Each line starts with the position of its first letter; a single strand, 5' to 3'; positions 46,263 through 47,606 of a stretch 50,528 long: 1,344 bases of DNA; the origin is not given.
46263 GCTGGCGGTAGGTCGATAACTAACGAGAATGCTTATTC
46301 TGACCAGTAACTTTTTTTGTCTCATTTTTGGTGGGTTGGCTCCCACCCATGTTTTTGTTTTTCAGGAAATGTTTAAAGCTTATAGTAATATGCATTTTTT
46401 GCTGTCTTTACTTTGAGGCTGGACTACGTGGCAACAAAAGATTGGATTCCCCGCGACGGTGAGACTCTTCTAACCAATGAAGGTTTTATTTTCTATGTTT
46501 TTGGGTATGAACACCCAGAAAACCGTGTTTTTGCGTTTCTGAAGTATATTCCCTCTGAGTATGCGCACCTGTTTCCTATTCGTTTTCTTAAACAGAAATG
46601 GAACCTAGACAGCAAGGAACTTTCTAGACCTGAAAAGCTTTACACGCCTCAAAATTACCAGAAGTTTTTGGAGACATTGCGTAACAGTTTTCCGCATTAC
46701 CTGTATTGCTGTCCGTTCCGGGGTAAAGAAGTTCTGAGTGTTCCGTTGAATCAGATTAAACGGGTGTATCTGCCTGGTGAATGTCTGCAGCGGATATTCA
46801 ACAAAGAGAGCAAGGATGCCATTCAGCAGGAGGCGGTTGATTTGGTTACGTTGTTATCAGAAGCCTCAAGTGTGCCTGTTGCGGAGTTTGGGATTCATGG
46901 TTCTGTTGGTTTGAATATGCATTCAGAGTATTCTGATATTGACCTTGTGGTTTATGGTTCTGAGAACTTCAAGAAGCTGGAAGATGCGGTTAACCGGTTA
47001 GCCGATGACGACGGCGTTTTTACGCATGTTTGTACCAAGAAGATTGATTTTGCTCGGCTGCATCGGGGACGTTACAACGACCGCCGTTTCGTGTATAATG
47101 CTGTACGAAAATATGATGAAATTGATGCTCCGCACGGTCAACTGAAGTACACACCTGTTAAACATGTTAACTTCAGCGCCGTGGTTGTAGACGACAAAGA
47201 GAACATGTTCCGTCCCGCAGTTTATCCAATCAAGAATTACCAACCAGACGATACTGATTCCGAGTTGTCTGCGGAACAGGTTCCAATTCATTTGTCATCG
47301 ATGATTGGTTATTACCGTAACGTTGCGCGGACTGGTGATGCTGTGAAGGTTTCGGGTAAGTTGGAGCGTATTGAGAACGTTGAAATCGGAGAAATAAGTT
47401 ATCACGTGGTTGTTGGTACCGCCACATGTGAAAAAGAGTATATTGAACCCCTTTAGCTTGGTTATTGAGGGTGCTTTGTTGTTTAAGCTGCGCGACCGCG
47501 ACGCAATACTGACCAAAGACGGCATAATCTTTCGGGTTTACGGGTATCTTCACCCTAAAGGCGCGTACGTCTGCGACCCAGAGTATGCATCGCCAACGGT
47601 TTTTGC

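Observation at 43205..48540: Uncharacterised cluster: three paralogous nucleotidyltransferase-OB proteins, a glutaminase-less AsnB-type PP-loop enzyme with a zinc ribbon, and a CPBP protease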

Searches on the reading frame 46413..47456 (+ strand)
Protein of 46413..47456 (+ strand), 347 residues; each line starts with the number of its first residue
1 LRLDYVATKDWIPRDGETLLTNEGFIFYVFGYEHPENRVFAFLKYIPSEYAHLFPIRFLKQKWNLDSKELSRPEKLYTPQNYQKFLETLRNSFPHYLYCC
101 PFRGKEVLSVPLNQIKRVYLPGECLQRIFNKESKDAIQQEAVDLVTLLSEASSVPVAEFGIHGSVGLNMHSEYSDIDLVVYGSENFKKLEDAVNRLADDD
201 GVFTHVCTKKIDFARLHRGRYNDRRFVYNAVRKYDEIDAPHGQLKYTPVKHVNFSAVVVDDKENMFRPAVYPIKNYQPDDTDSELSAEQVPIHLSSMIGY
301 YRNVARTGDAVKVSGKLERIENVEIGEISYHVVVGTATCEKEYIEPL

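Call 3: search_protein_families(library=pfam, proteins=[window:46413-47456:+], max_evalue=0.1)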
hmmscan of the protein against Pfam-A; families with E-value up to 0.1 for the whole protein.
window:46413-47456:+ (347 aa): 2 families
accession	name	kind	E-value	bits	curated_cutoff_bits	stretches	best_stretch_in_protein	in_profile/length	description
PF01909.29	NTP_transf_2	-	5.7e-06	27.1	21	1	152-195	12-47/93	Nucleotidyltransferase domain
PF18765.7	Polbeta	-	0.00021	21.8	26.9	1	161-217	18-70/93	Polymerase beta, Nucleotidyltransferase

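Call 4: search_protein_families(library=ncbifam, proteins=[window:46413-47456:+], max_evalue=0.1)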
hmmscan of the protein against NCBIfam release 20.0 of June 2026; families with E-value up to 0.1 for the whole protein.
window:46413-47456:+ (347 aa): 0 families

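Call 7: search_solved_structures(query=window:46413-47456:+, max_evalue=10)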
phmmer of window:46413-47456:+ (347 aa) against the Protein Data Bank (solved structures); distinct sequences matched with E-value up to 10: 1.
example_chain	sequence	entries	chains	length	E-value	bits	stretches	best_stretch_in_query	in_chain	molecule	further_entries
2pk8_A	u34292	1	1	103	0.64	12.3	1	175-214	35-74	Uncharacterized protein PF0899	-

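Call 8: find_homologous_proteins(query=window:46413-47456:+, max_evalue=0.001)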
Query window:46413-47456:+ (347 aa): 1258 proteins with E <= 0.001 among 3244 candidates; the best 120 are listed.
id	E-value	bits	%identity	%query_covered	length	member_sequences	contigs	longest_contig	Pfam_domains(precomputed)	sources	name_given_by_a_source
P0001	1.4e-232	789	100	99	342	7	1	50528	PF01909.30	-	-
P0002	5.8e-188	642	80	100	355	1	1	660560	-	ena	-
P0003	1.2e-187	641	81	98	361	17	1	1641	-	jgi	jgi:predicted nucleotidyltransferase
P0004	4.4e-187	639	80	99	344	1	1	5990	-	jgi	jgi:predicted nucleotidyltransferase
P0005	2.7e-186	637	81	99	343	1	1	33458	PF01909.30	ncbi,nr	ncbi:MAG: nucleotidyltransferase domain-containing protein [Candidatus Bathyarchaeota archaeon]|nr:n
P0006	5.8e-186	636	79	99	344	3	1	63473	PF01909.30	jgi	jgi:predicted nucleotidyltransferase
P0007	3.4e-185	633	79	99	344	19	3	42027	-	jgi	jgi:predicted nucleotidyltransferase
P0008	4.7e-185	633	78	99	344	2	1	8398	-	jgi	jgi:predicted nucleotidyltransferase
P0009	5.3e-185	632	80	99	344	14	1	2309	-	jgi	jgi:predicted nucleotidyltransferase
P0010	1.9e-184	631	81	99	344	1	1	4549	-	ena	-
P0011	2.0e-184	631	79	99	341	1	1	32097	PF01909.30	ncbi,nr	ncbi:MAG: hypothetical protein CW691_11640 [Candidatus Bathyarchaeum sp.]|nr:MAG: hypothetical prote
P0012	6.6e-184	629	80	99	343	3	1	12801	PF01909.30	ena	-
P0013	8.5e-184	628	80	99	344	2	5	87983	-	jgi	jgi:predicted nucleotidyltransferase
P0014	2.9e-183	627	79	100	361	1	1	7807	-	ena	-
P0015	4.1e-183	626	78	100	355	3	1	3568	-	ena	-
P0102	1.3e-163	562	70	100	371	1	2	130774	-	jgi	-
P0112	3.9e-156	538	69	100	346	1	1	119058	-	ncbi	-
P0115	5.2e-155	534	68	99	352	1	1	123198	-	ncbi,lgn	-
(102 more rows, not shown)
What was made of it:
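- B orthologs are about 70-80% identical across the clade, which looks housekeeping-like (call 8).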

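Call 10: find_encoding_contigs(protein=P0002, flank=10000, max_places=3)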
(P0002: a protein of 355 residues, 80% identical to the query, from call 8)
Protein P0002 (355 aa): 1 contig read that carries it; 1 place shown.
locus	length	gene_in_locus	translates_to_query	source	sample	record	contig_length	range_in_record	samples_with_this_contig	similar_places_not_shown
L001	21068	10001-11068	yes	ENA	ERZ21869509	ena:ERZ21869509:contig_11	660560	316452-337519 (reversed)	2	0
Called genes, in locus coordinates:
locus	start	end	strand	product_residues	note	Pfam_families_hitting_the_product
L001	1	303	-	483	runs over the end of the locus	PF13506:Glyco_transf_21, PF00535:Glycos_transf_2, PF10111:Glyco_tranf_2_2, PF13641:Glyco_tranf_2_3, PF01644:Chitin_synth_1 (faint), PF03142:Chitin_synth_2, PF13632:Glyco_trans_2_3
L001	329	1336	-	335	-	PF00072:Response_reg, PF18551:TackOD1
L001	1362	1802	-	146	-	PF00072:Response_reg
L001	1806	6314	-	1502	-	PF00989:PAS, PF00989:PAS, PF13426:PAS_9, PF00989:PAS, PF13426:PAS_9, PF08448:PAS_4, PF00989:PAS, PF00989:PAS, +19 more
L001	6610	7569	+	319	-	PF01913:FTR, PF02741:FTR_C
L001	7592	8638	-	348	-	-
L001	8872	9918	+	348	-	PF00733:Asn_synthase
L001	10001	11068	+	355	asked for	-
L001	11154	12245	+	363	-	-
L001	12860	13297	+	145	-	PF03692:CxxCxxCC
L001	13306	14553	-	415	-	-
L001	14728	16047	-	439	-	PF00801:PKD, PF18911:PKD_4, PF22352:K319L-like_PKD (faint), PF00801:PKD, PF18911:PKD_4, PF00801:PKD, PF18911:PKD_4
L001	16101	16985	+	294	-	PF02633:Creatininase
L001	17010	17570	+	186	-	PF01965:DJ-1_PfpI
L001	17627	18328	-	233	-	-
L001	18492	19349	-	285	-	PF01545:Cation_efflux, PF16916:ZT_dimer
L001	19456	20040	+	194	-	PF02525:Flavodoxin_2, PF03358:FMN_red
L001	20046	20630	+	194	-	PF02441:Flavoprotein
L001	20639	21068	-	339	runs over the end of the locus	PF05048:NosD, PF13229:Beta_helix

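Call 11: find_encoding_contigs(protein=P0115, flank=8000, max_places=2)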
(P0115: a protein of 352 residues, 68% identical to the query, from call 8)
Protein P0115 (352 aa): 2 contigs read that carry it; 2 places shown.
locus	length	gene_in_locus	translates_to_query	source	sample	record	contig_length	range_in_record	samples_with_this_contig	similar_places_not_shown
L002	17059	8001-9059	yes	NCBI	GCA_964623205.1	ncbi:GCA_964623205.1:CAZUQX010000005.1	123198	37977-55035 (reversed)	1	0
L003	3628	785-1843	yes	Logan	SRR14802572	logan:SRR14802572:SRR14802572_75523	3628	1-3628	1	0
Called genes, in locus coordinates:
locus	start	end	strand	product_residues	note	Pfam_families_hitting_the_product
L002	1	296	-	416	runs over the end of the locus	PF00133:tRNA-synt_1 (faint), PF01406:tRNA-synt_1e, PF09334:tRNA-synt_1g (weak)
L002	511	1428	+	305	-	PF09176:Mpt_N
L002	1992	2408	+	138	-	PF01641:SelR, PF24046:At4g08330 (faint)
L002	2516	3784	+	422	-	PF09721:Exosortase_EpsH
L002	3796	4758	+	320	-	PF01913:FTR, PF02741:FTR_C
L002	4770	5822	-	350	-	-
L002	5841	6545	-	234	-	PF02517:Rce1-like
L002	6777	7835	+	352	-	PF00733:Asn_synthase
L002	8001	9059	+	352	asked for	-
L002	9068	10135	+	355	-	PF01909:NTP_transf_2 (weak)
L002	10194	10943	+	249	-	PF02633:Creatininase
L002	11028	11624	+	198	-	PF02525:Flavodoxin_2, PF03358:FMN_red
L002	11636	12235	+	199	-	PF02441:Flavoprotein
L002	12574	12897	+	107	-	-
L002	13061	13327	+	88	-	-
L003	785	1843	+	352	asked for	-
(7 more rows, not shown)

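Call 12: find_encoding_contigs(protein=P0112, flank=8000, max_places=2)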
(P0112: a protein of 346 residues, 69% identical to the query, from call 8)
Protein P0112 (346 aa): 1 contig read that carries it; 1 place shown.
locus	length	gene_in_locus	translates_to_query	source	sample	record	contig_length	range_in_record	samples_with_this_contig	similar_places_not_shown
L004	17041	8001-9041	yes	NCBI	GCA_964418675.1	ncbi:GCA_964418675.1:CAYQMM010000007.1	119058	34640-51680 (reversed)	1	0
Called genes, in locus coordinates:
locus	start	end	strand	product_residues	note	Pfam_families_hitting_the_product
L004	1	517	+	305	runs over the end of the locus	PF09176:Mpt_N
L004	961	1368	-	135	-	-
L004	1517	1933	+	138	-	PF01641:SelR, PF24046:At4g08330 (faint)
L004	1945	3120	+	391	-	PF09721:Exosortase_EpsH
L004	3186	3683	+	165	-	PF00582:Usp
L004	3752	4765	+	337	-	PF01913:FTR, PF02741:FTR_C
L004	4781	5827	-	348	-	-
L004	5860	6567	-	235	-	PF02517:Rce1-like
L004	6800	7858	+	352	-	PF00733:Asn_synthase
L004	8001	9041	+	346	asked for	-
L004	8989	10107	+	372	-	-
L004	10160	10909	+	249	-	PF02633:Creatininase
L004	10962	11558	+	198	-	PF02525:Flavodoxin_2, PF03358:FMN_red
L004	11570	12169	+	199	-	PF02441:Flavoprotein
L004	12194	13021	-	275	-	PF02602:HEM4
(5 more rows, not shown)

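Call 13: find_encoding_contigs(protein=P0102, flank=8000, max_places=2)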
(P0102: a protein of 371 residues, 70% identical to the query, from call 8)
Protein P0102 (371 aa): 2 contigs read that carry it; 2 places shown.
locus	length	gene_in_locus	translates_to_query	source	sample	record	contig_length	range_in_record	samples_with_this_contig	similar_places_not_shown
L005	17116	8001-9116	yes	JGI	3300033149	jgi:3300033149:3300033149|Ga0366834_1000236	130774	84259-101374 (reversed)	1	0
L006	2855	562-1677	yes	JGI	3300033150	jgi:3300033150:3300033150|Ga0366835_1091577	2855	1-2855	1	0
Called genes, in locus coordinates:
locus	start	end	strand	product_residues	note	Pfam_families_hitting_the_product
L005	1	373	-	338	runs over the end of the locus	PF04014:MazE_antitoxin (faint), PF01895:PhoU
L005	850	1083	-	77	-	-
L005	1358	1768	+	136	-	PF01641:SelR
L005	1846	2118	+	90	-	-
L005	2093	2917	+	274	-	PF09721:Exosortase_EpsH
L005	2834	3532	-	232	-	PF13632:Glyco_trans_2_3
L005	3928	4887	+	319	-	PF01913:FTR, PF02741:FTR_C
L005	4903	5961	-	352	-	-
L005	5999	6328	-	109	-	PF02517:Rce1-like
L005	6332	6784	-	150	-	-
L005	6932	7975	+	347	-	PF00733:Asn_synthase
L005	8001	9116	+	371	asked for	-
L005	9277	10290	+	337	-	PF03447:NAD_binding_3 (weak), PF00742:Homoserine_dh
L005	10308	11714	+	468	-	PF00696:AA_kinase, PF13840:ACT_7, PF01842:ACT (weak), PF22468:ACT_9, PF13840:ACT_7, PF01842:ACT, PF22468:ACT_9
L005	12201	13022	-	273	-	PF02361:CbiQ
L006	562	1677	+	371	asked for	-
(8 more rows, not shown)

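Call 25: search_solved_structures(query=A3, max_evalue=10)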
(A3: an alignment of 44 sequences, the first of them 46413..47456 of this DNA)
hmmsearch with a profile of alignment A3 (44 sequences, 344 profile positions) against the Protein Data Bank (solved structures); distinct sequences matched with E-value up to 10: 8.
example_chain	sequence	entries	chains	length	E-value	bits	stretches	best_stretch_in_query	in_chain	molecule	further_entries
2mbl_A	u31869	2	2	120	0.17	14.3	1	273-325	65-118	Top7 Fold Protein Top7m13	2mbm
7a76_A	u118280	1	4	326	0.29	13.5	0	12-39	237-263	THIOREDOXIN REDUCTASE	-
5y0p_A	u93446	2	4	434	0.34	13.3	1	28-116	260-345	UPF0348 protein B4417_3650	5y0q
5y0n_A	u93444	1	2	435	0.34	13.3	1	28-116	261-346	UPF0348 protein B4417_3650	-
5y0o_A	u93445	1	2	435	0.34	13.3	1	28-116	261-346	UPF0348 protein B4417_3650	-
6p01_A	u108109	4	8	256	0.52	12.7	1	139-178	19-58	Kanamycin nucleotidyltransferase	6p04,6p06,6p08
7f20_A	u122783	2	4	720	1.1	11.5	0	7-39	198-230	L-lactate oxidase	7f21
7f22_A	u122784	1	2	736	1.2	11.4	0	7-39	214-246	L-lactate oxidase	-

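Call 28: predict_structure(alignment_id=A3)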
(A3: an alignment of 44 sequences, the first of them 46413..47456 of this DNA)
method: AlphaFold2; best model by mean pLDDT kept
length: 347 residues; sequences in the alignment: 44
mean_pLDDT: 92.1   pTM: 0.88
mean pLDDT of the five models: 92.1, 91.7, 91.6, 90.8, 90.1
residues with pLDDT >= 90: 277; 70-90: 61; 50-70: 5; < 50: 4
segments of 3 or more residues with pLDDT < 50: 1-4
pLDDT, mean of each block of 10 residues (from residue 1): 53 94 96 93 95 94 92 85 92 95 87 96 97 96 98 98 94 94 96 93 86 85 94 90 91 98 94 98 97 93 94 97 94 87 91
secondary structure, 60 per line:
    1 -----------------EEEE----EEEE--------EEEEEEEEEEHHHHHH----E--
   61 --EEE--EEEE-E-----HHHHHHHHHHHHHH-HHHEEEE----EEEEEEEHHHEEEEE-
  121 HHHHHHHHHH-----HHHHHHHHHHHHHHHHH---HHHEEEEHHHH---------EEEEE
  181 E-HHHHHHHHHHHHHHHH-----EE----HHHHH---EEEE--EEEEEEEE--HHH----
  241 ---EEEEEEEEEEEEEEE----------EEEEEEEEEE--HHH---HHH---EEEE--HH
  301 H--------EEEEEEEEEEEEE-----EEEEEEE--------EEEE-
elements in order: E18-21 E26-29 E38-47 H48-53 E63-65 E68-71 H79-92 E97-100 E105-111 E115-119 H121-130 H136-152 E159-162 H163-166 E176-181 H183-198 H210-214 E218-221 E224-231 E244-258 E269-278 E293-296 E310-322 E328-334 E343-346
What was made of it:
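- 46413..47456 (+): Paralog B (347 aa; alternative start GTG 46428 gives 342 aa), subfamily B. AF2 model pLDDT 92 (call 28).
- On OB-fold domain: The AF2 model has beta strands over residues 244-346 at high pLDDT (call 28).
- There is no PAP-associated/central domain or CCA-enzyme body and tail (calls 3, 28).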

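Call 30: fold_search(model_id=the predicted structure, library=pdb)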
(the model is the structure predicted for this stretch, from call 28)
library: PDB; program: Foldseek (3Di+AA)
matches with E <= 10: 618; with E <= 0.001: 0
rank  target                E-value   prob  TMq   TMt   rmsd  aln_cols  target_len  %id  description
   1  1sru_A                1.1e-02  0.99  0.19  0.56   5.5       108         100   16  Crystal structure of full length E. coli SSB protein (released 2004-08-03)
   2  8w0e_6                1.5e-02  0.14  0.14  0.09  17.7       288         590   12  Cryo-EM structure of a human MCM2-7 single hexamer on dsDNA (released 2024-10-02)
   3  2o1p_B                1.8e-02  0.91  0.21  0.14  10.9       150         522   17  Structure of yeast Poly(A) Polymerase in a somewhat closed state (released 2007-01-23)
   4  2hhp                  2.1e-02  0.82  0.19  0.13  11.8       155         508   13  Structure of yeast poly(A) polymerase in a closed conformation. (released 2007-01-23)
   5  7q74_A                2.5e-02  0.63  0.16  0.12  12.4       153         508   15  Structure of Pla1 apo, with a C-terminal deletion (released 2022-12-07)
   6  2o1p_A                3.0e-02  0.91  0.20  0.14  10.2       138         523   16  Structure of yeast Poly(A) Polymerase in a somewhat closed state (released 2007-01-23)
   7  3c66_A                3.0e-02  0.77  0.18  0.12  10.2       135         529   16  Yeast poly(A) polymerase in complex with Fip1 residues 80-105 (released 2008-05-20)
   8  2q66_A                3.4e-02  0.87  0.20  0.14  11.8       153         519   14  Structure of Yeast Poly(A) Polymerase with ATP and oligo(A) (released 2007-08-28)
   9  7q74_B                3.4e-02  0.82  0.19  0.14  11.5       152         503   16  Structure of Pla1 apo, with a C-terminal deletion (released 2022-12-07)
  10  7f6w                  3.8e-02  0.87  0.21  0.15  11.4       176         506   14  Crystal structure of Saccharomyces cerevisiae lysyl-tRNA Synthetase (released 2022-02-16)
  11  4lt6_B                4.0e-02  0.87  0.20  0.16  10.3       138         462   17  Crystal Structure of human poly(A) polymerase gamma (released 2013-10-09)
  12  7q72_A                4.2e-02  0.28  0.15  0.12  15.4       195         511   16  Structure of Pla1 in complex with Red1 (released 2022-12-07)
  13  6lbj_A                4.5e-02  0.97  0.21  0.23   9.5       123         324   11  Structure of mouse GLD-2 (Terminal nucleotidyltransferase 2, TENT2) (released 2020-07-22)
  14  8w0g_6                4.8e-02  0.09  0.12  0.09  17.0       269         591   12  Cryo-EM structure of a human MCM2-7 dimer (released 2024-10-02)
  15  6lbk_A                5.1e-02  0.91  0.20  0.21   9.3       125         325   13  Structure of rat GLD-2 (Terminal nucleotidyltransferase 2, TENT2) (released 2020-07-22)
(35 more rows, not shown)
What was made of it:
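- On Non-canonical PAP/TUTase and class I CCA-adding enzymes: Fold matches are limited to the catalytic core (call 30).
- Checked: The OB fold is supported by an AlphaFold2 model (pLDDT 92.1, pTM 0.88, call 28) and by Foldseek partial matches to SSB (probability 0.99, target TM 0.56) and the LysRS N-domain (call 30).
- The closest NTase fold matches are RNA-specific poly(A)/uridylyl transferases (call 30). The OB matches SSB and the LysRS N-domain (call 30).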

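Call 36: search_protein_families(library=pfam, proteins=[L001:16101-16985:+], max_evalue=0.001)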
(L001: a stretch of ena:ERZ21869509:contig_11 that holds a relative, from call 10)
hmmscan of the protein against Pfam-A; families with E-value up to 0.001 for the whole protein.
L001:16101-16985:+ (294 aa): 1 family
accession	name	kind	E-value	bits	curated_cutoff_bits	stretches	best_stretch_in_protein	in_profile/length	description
PF02633.19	Creatininase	-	1.2e-58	198.8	31.3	1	60-289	2-238/238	Creatinine amidohydrolase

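Call 42: search_protein_families(library=ncbifam, proteins=[L001:16101-16985:+], max_evalue=0.001)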
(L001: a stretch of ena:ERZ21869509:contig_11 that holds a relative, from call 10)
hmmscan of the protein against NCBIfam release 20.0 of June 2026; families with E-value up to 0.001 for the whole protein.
L001:16101-16985:+ (294 aa): 4 families
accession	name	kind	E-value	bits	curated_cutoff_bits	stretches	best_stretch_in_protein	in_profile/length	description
TIGR04448.1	creatininase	equivalog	2.8e-38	132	235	1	60-290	1-243/246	creatininase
TIGR03964.1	mycofact_creat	equivalog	2.9e-29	102.3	172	1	71-292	11-220/228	mycofactocin biosynthesis peptidyl-dipeptidase MftE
NF041098.2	diketo_inos_hlase_IolN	equivalog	2.2e-19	69.6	245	1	51-236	2-187/307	3-dehydro-scyllo-inosose hydrolase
NF033501.0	ArfB_arch_rifla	equivalog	3.1e-05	23.9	180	1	74-172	16-113/219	2-amino-5-formylamino-6-ribosylaminopyrimidin-4(3H)-one 5'-monophosphate deformylase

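Call 49: search_protein_families(library=padloc, proteins=[window:46413-47456:+], max_evalue=0.01)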
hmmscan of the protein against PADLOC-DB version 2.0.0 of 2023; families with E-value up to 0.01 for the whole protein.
window:46413-47456:+ (347 aa): 1 family
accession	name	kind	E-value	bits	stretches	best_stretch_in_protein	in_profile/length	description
PDLC04906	PDC-S09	-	0.0051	15.2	1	155-189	23-57/98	-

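Call 52: search_solved_structures(query=A4, max_evalue=10, show_alignments=2)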
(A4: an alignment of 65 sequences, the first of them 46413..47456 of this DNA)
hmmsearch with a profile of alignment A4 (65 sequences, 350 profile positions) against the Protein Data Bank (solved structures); distinct sequences matched with E-value up to 10: 6.
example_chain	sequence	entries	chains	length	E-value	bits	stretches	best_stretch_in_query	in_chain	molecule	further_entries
6p01_A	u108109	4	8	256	0.27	13.5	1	123-164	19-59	Kanamycin nucleotidyltransferase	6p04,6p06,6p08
6z35_A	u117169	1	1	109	0.5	12.6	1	100-134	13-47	Maquette 2-1ip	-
1sr3_A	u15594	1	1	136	0.64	12.3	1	295-322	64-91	APO-CCME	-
8ce8_E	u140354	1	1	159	0.9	11.8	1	295-322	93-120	Cytochrome c-type biogenesis protein CcmE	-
4p4m_A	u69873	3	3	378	1.1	11.5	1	277-324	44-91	DNA polymerase beta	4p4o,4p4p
3nyb_A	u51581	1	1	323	1.3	11.3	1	140-189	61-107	Poly(A) RNA polymerase protein 2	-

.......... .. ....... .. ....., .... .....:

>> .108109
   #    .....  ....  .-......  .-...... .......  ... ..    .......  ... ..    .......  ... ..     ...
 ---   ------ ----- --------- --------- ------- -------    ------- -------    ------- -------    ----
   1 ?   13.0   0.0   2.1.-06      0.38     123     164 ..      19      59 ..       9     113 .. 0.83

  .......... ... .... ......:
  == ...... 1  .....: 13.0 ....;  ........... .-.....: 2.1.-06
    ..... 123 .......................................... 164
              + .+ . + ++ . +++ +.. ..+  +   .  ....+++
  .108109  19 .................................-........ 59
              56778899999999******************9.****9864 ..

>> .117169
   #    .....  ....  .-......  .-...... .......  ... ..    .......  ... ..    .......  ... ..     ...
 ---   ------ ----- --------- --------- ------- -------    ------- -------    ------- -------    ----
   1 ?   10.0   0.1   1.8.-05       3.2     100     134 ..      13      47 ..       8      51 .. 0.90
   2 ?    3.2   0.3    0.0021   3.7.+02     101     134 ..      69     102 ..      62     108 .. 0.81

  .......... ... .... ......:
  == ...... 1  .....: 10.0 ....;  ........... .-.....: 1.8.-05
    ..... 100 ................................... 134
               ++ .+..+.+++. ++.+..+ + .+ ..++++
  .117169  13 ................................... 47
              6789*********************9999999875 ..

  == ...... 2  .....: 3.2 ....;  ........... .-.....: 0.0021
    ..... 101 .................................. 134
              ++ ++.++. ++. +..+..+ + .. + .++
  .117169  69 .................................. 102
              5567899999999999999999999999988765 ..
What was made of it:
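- Closest known: Non-canonical poly. Same: S-D-[IL]-D' signature (calls 30, 52).
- Closest known: Minimal nucleotidyltransferases. Same: Motif-level alignment to kanamycin NTase (calls 3, 25, 52).
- The core is a minimal NTase of the KNTase/MNT type (calls 3, 25, 52).
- Tried and rejected: Three PDB sequence or profile searches found nothing below E 0.1 (calls 7, 25, 52).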
